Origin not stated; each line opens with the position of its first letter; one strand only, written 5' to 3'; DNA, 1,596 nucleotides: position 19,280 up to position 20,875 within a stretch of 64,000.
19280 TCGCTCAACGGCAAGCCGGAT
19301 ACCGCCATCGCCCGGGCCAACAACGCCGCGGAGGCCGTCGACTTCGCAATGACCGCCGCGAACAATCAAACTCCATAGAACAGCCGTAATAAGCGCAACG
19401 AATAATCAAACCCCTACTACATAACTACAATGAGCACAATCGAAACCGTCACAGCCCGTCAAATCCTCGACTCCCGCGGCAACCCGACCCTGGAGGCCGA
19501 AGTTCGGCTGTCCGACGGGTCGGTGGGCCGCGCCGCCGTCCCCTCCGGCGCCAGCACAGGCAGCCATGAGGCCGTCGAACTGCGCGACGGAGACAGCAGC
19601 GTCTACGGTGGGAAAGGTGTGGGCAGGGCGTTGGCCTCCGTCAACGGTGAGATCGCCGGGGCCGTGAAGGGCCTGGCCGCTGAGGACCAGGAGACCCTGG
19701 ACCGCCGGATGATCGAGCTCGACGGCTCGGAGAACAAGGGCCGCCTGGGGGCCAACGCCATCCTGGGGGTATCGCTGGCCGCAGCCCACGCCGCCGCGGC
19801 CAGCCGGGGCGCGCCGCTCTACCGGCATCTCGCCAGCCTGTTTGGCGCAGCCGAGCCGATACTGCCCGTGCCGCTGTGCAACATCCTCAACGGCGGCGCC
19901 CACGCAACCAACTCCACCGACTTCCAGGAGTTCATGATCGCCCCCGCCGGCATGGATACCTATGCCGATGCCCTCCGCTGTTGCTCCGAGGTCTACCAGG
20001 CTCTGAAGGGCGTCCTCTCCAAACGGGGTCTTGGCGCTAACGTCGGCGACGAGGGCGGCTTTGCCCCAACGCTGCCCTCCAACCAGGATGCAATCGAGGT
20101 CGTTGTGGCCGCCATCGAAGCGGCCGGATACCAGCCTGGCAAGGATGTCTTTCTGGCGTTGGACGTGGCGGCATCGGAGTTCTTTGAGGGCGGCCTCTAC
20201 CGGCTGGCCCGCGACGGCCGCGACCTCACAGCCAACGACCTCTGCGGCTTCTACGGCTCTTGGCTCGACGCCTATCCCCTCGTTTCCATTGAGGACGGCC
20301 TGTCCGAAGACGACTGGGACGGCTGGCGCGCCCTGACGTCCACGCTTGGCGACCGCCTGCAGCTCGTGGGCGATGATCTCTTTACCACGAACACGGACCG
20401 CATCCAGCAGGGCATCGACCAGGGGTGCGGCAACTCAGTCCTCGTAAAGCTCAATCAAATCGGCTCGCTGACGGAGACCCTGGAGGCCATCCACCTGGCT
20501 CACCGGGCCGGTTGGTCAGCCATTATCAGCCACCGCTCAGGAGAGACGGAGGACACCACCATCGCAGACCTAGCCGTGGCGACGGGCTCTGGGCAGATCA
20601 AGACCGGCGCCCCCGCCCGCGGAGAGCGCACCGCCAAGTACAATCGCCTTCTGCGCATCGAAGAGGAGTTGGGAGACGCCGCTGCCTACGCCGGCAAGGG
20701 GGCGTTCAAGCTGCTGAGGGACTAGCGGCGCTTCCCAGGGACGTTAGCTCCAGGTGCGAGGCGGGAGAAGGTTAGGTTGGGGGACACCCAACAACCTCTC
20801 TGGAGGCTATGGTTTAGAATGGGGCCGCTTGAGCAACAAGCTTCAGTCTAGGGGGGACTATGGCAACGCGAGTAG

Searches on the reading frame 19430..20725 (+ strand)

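Call 27: search_protein_families(library=pfam, proteins=[window:19430-20725:+], max_evalue=0.00001)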
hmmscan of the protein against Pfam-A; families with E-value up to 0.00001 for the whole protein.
window:19430-20725:+ (431 aa): 2 families
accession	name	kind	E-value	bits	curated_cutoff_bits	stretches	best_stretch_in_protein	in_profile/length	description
PF00113.28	Enolase_C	-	2e-119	398.7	21.5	1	144-427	3-294/296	Enolase, C-terminal TIM barrel domain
PF03952.21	Enolase_N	-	4.8e-55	185.7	35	1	4-134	1-131/131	Enolase, N-terminal domain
